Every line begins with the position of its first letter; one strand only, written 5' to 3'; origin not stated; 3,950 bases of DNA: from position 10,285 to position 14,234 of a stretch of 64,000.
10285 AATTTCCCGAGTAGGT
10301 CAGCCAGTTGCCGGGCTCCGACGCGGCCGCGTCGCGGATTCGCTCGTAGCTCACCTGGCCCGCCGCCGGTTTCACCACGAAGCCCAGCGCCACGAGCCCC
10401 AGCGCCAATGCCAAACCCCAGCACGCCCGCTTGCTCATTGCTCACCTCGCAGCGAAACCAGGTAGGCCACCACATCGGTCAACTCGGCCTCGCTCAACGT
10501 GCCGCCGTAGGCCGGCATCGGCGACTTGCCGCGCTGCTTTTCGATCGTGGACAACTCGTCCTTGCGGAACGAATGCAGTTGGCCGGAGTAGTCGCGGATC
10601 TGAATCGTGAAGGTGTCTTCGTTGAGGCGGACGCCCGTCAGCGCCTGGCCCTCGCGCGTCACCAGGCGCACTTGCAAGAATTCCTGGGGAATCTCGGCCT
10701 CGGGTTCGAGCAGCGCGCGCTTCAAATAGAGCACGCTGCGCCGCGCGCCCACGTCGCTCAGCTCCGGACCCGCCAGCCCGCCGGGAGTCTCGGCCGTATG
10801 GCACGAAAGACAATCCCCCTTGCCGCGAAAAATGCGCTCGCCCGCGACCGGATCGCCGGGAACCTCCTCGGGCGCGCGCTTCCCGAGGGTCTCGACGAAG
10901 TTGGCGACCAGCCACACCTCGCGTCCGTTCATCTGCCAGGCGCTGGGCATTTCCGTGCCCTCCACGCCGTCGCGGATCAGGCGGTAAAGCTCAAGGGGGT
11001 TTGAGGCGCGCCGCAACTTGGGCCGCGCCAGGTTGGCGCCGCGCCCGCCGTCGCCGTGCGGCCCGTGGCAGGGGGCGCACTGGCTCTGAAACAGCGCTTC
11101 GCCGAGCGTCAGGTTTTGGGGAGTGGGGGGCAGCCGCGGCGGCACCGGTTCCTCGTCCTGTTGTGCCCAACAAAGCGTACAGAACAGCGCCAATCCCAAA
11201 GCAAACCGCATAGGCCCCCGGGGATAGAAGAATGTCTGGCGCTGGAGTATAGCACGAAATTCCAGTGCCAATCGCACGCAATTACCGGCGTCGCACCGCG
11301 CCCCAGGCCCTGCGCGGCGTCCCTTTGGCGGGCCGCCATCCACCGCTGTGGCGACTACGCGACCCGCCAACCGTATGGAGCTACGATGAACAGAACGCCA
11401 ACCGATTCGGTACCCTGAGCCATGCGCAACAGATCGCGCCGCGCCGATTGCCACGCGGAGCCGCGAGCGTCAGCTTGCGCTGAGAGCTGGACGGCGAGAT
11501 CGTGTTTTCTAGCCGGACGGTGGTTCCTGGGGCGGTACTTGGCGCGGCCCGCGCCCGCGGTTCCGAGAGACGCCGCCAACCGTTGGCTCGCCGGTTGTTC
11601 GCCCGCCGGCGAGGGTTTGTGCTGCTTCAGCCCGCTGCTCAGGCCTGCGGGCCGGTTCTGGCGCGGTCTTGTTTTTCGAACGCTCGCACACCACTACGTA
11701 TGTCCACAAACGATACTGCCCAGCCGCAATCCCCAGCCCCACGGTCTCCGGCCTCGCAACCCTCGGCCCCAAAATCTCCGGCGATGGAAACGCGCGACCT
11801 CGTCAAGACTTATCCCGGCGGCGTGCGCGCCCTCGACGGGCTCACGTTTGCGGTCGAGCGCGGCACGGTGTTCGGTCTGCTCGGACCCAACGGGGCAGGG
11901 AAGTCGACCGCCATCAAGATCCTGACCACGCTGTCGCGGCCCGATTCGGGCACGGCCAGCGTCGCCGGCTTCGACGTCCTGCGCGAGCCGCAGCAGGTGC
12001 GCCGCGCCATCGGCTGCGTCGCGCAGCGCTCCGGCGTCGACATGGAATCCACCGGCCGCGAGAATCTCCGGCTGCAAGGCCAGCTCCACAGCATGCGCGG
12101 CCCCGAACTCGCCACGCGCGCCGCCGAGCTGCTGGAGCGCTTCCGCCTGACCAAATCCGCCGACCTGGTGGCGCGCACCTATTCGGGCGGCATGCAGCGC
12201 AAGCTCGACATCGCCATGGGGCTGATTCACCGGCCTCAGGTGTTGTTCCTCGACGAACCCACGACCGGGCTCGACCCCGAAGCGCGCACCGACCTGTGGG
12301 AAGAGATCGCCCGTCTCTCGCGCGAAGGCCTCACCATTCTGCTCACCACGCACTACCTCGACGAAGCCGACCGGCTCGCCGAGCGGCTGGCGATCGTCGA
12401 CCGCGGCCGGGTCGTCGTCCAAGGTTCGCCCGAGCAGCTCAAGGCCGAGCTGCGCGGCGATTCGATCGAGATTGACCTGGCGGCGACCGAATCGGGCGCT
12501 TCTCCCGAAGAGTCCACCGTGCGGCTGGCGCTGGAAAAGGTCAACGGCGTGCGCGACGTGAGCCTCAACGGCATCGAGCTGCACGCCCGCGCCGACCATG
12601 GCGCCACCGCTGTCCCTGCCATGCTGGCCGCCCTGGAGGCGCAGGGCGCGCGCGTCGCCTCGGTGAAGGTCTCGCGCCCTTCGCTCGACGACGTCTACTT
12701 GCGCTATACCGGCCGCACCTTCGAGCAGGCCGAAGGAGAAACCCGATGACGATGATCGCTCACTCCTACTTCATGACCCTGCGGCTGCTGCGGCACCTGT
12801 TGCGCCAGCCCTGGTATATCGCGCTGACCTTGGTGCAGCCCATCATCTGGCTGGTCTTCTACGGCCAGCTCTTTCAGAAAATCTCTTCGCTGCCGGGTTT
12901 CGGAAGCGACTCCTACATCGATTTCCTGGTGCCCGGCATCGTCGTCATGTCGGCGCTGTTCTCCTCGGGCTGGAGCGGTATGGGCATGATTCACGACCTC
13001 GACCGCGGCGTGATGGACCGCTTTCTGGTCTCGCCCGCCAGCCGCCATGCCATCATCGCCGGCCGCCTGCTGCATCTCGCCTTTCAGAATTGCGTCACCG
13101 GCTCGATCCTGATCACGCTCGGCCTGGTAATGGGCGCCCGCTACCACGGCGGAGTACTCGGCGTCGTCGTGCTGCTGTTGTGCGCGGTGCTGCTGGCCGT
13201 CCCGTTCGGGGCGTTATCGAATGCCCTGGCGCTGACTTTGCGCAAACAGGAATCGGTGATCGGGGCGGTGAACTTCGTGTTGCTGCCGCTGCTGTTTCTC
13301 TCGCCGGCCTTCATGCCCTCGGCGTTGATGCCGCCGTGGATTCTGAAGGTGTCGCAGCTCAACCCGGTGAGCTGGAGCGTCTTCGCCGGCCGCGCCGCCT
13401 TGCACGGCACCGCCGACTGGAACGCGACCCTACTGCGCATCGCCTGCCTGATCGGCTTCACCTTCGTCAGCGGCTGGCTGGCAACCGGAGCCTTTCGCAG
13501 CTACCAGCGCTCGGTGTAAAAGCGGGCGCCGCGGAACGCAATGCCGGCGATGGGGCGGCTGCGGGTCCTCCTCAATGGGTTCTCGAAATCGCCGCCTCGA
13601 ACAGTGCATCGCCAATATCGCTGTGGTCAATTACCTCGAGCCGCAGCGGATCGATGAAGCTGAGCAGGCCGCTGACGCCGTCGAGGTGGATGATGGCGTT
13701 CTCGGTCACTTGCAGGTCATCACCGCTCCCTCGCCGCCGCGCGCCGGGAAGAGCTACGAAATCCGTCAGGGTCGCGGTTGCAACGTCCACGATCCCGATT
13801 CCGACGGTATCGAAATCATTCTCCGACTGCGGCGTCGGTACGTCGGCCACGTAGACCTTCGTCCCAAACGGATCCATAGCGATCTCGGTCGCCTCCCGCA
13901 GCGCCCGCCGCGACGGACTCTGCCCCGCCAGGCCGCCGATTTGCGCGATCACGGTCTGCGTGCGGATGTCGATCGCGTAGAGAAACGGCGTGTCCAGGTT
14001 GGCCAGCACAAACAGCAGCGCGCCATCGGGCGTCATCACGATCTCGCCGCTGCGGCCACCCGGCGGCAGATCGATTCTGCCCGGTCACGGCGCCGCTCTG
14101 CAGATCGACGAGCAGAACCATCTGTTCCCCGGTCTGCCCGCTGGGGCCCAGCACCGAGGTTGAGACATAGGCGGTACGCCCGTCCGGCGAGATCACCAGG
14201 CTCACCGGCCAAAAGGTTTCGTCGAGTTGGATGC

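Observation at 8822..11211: PQQ dehydrogenase carrying the D-x-D (lanthanide-type) motif but lacking the usual Asn ligand, translationally coupled to a dihaem cytochrome c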

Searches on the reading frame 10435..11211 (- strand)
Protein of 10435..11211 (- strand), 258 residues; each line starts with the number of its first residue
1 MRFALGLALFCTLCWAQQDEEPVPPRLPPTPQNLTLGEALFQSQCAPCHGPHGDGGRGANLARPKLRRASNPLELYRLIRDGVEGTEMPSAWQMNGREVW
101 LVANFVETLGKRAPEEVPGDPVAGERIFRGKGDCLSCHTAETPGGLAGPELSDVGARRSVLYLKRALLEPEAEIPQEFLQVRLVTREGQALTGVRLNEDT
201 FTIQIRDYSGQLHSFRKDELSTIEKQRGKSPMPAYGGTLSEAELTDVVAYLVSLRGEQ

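Call 3: search_protein_families(library=pfam, proteins=[window:10435-11211:-], max_evalue=0.01)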
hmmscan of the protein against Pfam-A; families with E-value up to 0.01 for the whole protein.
window:10435-11211:- (258 aa): 3 families
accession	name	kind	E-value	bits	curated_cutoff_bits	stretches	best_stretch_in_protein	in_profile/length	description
PF13442.11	Cytochrome_CBB3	-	5.1e-22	78.4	27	2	33-106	2-68/68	Cytochrome C oxidase, cbb3-type, subunit III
PF00034.26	Cytochrom_C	-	3.1e-17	64.1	21.3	1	36-109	3-89/90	Cytochrome c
PF09699.15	Paired_CXXCH_1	-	0.00087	19.4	20.6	0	43-55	7-19/41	Doubled CXXCH motif (Paired_CXXCH_1)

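Call 4: search_protein_families(library=ncbifam, proteins=[window:10435-11211:-], max_evalue=0.01)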
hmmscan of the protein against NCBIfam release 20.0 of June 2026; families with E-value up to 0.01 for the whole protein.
window:10435-11211:- (258 aa): 12 families
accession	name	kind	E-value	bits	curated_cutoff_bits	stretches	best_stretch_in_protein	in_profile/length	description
TIGR02603.1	CxxCH_TIGR02603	domain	1e-23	83.8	68.15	1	119-253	1-133/134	putative heme-binding domain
TIGR00782.1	ccoP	equivalog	2.4e-14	53.3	179.95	1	36-144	109-224/285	cytochrome-c oxidase, cbb3-type subunit III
NF045774.1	cytochro_C551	exception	2.7e-11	43.4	118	2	4-106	9-106/110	cytochrome c551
NF045773.1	cytochro_C550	exception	8.1e-11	41.9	125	2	36-106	51-116/118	cytochrome c550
TIGR04485.1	thiosulf_SoxX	equivalog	5.6e-10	39.8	61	1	131-254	2-78/78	sulfur oxidation c-type cytochrome SoxX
NF045930.1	Cytc6PetJCyano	equivalog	6e-10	39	135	1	211-252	60-103/110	cytochrome c6 PetJ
NF011054.0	PRK14486.1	equivalog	6.6e-10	39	447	1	34-108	215-289/294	putative bifunctional cbb3-type cytochrome c oxidase subunit II/cytochrome c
NF050122.1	bc1_QcrC_actin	exception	4e-07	29.6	200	0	31-56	38-63/253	cytochrome bc1 complex diheme cytochrome c subunit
TIGR03872.1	cytochrome_MoxG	equivalog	7.1e-05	23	147.8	0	33-62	43-72/133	cytochrome c(L), periplasmic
TIGR04494.1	c550_PedF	equivalog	0.0012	18.8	122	0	32-108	49-129/133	cytochrome c-550 PedF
TIGR01905.1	paired_CXXCH_1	subfamily_domain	0.0064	16.4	25.2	0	131-140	6-15/41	doubled CXXCH domain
NF052248.1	SorU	equivalog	0.0073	16.5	100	0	226-250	47-71/72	SorU family sulfite dehydrogenase c-type cytochrome subunit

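Call 37: search_solved_structures(query=window:10435-11211:-, max_evalue=0.01, show_alignments=3)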
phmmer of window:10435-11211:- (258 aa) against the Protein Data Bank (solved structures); distinct sequences matched with E-value up to 0.01: 37.
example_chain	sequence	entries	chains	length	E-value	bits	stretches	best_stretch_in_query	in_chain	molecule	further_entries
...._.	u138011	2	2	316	6.4e-12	48.6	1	124-254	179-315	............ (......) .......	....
7zs2_A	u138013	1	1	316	2.1e-11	46.9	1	124-254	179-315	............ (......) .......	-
7zs1_A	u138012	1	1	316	2.3e-11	46.8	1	124-254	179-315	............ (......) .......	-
8smr_G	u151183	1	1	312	4.3e-10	42.7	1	28-156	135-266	Cbb3-type cytochrome c oxidase subunit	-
8snh_G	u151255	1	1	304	4.6e-09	39.3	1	34-156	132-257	Cbb3-type cytochrome c oxidase subunit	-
3mk7_C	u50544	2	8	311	8.6e-08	35.1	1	29-116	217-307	Cytochrome c oxidase, cbb3-type, subunit P | Cbb3-type cytochrome c oxidase subunit CcoP1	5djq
6h5l_B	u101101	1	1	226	9.8e-07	31.7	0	36-143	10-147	Conserved hypothetical cytochrome protein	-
9g83_v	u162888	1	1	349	2.3e-06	30.5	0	36-110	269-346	Cbb3-type cytochrome c oxidase subunit CcoP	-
3dmi_A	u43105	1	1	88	7.6e-05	25.5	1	219-253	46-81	cytochrome c6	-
1h31_B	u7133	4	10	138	0.00014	24.6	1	115-179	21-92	CYTOCHROME C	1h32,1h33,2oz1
1c6o_A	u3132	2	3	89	0.00019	24.1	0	219-252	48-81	CYTOCHROME C6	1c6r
1gdv_A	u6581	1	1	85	0.00032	23.4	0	217-253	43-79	CYTOCHROME C6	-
3cp5_A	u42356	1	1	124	0.00036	23.3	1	123-201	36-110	Cytochrome c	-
1a2s_A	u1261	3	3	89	0.00039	23.1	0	224-252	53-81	CYTOCHROME C6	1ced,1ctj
3dr0_A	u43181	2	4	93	0.00061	22.5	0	218-252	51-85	Cytochrome c6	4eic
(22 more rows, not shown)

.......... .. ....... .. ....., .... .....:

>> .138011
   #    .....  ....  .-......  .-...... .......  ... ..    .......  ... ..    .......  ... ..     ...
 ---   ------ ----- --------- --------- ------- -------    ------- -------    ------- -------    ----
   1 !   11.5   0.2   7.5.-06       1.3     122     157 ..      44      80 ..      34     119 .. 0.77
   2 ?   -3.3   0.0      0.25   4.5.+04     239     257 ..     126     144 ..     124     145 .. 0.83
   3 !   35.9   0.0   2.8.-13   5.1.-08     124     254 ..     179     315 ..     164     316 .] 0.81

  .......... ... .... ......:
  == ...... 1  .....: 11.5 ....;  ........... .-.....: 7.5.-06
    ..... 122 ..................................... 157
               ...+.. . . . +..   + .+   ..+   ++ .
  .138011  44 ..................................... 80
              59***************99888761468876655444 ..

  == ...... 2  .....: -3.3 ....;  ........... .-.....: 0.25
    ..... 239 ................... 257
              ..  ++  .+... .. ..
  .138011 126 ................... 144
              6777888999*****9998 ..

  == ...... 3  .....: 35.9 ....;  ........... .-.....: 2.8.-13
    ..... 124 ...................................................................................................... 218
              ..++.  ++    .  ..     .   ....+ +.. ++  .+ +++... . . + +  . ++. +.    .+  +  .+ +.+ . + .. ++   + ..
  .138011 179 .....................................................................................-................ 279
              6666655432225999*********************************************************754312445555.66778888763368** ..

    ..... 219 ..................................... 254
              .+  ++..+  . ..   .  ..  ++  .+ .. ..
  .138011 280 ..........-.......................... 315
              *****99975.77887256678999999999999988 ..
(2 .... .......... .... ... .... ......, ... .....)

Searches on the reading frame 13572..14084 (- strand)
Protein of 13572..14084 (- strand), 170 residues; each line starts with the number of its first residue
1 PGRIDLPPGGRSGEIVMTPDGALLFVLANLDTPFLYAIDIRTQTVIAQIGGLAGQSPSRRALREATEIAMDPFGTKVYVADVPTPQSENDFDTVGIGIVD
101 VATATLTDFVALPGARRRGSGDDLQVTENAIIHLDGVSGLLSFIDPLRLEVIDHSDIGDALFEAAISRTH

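Call 24: search_protein_families(library=pfam, proteins=[window:13572-14084:-], max_evalue=0.001)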
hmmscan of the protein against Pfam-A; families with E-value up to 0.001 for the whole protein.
window:13572-14084:- (170 aa): 0 families

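Call 72: search_protein_families(library=ncbifam, proteins=[window:13572-14084:-], max_evalue=0.00001)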
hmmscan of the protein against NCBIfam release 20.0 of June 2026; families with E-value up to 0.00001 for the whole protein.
window:13572-14084:- (170 aa): 1 family
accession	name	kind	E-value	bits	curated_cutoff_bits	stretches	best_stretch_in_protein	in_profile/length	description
TIGR02276.1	beta_rpt_yvtn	repeat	5.4e-06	26.3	27.85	0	19-59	1-38/42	beta-propeller repeat protein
